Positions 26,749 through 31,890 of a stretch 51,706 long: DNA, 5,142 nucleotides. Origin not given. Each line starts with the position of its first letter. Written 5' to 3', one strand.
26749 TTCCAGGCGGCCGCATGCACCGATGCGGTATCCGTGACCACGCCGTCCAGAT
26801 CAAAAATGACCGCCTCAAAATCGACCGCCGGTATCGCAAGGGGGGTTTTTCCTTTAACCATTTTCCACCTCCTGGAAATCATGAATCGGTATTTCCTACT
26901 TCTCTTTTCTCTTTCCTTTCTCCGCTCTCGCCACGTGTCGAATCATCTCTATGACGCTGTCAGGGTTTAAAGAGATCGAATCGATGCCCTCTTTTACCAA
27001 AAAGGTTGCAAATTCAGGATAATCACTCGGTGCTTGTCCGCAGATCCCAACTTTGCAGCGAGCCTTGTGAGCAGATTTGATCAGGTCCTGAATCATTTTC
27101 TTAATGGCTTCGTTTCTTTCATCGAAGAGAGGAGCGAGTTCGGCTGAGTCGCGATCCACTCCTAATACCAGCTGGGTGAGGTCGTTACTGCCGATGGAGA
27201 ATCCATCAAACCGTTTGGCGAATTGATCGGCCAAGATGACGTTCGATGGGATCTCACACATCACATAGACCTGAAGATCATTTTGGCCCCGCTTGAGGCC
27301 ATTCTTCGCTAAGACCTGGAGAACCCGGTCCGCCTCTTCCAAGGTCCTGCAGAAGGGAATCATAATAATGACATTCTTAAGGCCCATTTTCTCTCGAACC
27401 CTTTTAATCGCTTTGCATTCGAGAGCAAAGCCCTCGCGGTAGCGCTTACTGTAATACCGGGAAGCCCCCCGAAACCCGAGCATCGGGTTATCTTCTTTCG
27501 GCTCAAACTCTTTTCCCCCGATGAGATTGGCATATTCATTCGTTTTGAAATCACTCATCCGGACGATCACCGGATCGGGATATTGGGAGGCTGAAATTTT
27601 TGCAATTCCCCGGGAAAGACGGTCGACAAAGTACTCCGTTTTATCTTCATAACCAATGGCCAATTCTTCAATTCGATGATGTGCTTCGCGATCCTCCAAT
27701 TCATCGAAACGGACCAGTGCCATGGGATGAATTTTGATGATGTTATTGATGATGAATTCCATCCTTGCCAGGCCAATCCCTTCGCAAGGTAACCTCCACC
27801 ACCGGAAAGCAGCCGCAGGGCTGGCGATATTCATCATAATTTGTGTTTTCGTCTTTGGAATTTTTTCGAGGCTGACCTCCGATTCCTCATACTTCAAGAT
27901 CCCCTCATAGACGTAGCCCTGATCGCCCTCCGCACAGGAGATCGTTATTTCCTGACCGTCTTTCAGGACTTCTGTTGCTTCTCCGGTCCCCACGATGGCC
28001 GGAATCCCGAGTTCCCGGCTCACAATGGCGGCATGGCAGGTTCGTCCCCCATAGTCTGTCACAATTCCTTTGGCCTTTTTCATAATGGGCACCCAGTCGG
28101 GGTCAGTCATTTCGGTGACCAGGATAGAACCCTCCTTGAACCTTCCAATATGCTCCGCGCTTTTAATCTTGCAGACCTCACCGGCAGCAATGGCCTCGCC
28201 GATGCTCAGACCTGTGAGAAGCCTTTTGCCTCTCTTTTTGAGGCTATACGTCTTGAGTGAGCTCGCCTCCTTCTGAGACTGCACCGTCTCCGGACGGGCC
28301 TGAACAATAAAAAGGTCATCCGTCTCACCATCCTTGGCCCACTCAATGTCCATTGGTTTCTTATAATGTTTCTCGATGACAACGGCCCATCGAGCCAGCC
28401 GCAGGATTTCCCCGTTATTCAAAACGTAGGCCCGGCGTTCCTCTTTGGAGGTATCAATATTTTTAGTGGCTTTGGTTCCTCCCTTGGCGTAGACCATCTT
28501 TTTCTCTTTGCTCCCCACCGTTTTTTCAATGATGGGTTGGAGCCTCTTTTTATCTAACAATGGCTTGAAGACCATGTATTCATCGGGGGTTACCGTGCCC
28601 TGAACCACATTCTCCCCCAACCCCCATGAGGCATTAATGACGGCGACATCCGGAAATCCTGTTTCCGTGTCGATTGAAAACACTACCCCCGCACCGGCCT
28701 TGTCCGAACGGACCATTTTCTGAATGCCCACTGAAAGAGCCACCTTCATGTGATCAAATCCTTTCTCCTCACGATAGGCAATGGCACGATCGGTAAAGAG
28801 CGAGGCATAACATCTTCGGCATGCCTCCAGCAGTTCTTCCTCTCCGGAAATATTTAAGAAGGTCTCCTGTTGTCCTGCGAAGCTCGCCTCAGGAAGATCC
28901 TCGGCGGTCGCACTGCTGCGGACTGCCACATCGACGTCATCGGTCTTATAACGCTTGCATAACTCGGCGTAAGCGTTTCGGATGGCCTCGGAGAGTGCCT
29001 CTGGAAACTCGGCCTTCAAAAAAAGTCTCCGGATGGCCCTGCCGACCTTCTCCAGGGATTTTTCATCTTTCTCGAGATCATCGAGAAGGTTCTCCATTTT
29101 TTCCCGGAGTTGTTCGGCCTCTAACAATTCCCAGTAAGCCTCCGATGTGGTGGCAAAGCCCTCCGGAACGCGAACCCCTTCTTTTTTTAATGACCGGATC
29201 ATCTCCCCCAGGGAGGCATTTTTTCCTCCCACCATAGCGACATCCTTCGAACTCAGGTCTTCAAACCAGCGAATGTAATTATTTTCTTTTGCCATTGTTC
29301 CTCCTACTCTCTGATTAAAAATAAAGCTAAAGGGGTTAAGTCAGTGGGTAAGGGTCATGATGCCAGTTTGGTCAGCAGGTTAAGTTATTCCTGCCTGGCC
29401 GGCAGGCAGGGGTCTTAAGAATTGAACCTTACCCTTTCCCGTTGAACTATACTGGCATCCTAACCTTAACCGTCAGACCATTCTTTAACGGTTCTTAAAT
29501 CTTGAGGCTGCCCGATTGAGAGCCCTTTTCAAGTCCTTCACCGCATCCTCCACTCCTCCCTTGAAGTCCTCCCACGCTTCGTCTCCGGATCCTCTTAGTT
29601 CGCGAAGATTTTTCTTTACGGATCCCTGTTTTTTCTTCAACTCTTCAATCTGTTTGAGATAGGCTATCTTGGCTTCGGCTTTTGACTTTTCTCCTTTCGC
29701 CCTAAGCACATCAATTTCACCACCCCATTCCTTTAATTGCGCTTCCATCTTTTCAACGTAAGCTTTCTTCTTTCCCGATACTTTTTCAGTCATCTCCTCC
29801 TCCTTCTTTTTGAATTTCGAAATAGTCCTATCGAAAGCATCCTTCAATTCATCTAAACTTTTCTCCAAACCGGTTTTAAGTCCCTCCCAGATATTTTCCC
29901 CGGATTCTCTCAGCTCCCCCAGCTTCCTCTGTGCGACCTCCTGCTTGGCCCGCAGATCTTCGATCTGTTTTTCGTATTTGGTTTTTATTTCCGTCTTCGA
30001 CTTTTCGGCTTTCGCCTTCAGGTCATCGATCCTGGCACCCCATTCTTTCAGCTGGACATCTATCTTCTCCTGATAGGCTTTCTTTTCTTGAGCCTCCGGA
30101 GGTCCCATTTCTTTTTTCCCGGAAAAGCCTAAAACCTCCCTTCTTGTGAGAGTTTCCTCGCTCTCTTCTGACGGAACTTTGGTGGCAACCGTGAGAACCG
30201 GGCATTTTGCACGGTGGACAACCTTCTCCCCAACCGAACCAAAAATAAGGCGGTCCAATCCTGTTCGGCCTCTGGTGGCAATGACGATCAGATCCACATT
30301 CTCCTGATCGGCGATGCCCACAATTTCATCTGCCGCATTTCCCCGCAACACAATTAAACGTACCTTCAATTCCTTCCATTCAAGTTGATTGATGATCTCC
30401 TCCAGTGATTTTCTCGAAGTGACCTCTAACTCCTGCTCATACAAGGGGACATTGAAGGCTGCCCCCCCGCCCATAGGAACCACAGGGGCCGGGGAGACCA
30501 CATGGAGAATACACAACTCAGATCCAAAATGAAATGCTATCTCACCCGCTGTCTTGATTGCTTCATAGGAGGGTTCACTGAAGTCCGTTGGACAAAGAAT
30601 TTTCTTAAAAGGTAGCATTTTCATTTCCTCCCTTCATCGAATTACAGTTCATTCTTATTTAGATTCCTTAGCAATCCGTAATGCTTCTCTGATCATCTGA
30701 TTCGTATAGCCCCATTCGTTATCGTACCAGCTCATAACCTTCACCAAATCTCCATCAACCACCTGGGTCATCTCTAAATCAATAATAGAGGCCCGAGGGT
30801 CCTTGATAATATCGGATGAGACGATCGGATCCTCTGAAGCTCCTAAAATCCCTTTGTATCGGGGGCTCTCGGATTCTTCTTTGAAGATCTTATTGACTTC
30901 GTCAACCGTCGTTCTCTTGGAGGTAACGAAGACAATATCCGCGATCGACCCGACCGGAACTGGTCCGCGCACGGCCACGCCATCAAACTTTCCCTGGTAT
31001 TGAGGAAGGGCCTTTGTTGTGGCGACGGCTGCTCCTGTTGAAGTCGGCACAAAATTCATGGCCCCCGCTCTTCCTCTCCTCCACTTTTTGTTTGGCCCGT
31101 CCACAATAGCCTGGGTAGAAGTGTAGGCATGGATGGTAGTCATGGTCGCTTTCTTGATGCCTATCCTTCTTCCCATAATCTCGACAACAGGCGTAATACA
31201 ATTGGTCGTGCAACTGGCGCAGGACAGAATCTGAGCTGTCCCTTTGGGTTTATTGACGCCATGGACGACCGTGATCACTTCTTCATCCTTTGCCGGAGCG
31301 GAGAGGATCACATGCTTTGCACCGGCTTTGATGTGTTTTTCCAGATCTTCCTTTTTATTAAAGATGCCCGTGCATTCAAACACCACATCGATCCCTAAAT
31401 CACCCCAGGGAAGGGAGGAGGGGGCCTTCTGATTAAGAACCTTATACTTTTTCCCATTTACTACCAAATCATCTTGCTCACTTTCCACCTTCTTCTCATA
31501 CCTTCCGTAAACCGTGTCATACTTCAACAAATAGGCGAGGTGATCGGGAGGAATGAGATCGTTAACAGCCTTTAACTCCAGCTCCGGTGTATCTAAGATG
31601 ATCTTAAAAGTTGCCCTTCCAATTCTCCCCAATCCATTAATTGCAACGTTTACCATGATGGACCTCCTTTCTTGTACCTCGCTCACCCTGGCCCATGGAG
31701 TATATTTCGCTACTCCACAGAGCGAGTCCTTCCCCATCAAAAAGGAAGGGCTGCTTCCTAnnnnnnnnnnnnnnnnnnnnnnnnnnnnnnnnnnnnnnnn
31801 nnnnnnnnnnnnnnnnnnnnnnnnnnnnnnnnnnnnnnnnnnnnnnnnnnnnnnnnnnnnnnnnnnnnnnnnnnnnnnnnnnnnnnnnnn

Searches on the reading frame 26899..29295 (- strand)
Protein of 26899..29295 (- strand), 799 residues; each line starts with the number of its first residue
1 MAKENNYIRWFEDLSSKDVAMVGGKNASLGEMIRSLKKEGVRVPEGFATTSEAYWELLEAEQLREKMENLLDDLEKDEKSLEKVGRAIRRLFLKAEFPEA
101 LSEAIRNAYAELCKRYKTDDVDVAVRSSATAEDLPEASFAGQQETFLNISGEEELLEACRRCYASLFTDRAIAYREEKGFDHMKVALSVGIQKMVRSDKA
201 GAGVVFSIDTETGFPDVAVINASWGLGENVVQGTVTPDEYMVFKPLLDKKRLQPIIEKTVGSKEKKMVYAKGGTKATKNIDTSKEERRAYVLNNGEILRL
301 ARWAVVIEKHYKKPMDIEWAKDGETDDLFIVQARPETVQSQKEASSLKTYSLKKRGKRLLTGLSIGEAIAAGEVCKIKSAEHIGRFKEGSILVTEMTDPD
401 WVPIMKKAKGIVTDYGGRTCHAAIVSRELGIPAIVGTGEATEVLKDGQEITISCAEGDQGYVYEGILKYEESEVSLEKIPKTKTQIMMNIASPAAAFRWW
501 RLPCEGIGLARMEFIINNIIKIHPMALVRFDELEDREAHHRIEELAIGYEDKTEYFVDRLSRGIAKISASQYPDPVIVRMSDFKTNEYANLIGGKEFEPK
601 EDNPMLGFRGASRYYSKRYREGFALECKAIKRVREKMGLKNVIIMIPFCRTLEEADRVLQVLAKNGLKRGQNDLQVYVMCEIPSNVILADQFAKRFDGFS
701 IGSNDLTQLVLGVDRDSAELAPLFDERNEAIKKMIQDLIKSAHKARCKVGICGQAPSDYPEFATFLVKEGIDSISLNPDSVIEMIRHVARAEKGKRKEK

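Call 46: search_protein_families(library=pfam, proteins=[window:26899-29295:-], max_evalue=0.00001)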
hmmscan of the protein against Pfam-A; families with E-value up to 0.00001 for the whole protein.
window:26899-29295:- (799 aa): 3 families
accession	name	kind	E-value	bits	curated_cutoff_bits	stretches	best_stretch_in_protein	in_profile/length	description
PF01326.24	PPDK_N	-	2.8e-126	421.7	27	1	20-346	2-319/328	Pyruvate phosphate dikinase, AMP/ATP-binding domain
PF02896.24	PEP-utilizers_C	-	6.7e-65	219.6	22.8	1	480-791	16-291/293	PEP-utilising enzyme, PEP-binding domain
PF00391.29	PEP-utilizers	-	3e-30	104.1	23.1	1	386-457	1-72/72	PEP-utilising enzyme, mobile domain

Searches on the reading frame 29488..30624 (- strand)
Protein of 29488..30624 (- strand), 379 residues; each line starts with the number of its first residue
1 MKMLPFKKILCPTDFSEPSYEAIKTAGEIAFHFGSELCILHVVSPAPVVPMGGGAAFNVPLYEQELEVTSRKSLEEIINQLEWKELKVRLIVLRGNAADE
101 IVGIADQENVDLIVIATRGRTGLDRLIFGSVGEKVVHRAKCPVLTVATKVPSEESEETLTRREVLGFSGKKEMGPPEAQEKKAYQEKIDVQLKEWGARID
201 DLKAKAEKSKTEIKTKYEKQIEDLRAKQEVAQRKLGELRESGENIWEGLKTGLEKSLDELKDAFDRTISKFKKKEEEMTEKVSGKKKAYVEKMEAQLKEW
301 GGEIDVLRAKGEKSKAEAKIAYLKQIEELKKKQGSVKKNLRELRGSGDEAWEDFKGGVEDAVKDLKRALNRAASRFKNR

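Call 46: search_protein_families(library=pfam, proteins=[window:29488-30624:-], max_evalue=0.00001)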
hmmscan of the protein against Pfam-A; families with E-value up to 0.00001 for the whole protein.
window:29488-30624:- (379 aa): 2 families
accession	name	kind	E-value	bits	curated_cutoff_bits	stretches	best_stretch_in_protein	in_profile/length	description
PF00582.32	Usp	-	1.7e-32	113.3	24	1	6-146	2-140/141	Universal stress protein family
PF01442.23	Apolipoprotein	-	2e-08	34.6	90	1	193-298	62-175/190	Apolipoprotein A1/A4/E domain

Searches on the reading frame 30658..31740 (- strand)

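Call 46: search_protein_families(library=pfam, proteins=[window:30658-31740:-], max_evalue=0.00001)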
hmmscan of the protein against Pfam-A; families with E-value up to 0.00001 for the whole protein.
window:30658-31740:- (361 aa): 2 families
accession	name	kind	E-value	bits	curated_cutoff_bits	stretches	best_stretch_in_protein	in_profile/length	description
PF02800.25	Gp_dh_C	-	2.1e-52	177.3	24.4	1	182-339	1-158/158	Glyceraldehyde 3-phosphate dehydrogenase, C-terminal domain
PF00044.30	Gp_dh_N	-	9.7e-37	125.8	31.7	1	30-129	1-100/101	Glyceraldehyde 3-phosphate dehydrogenase, NAD binding domain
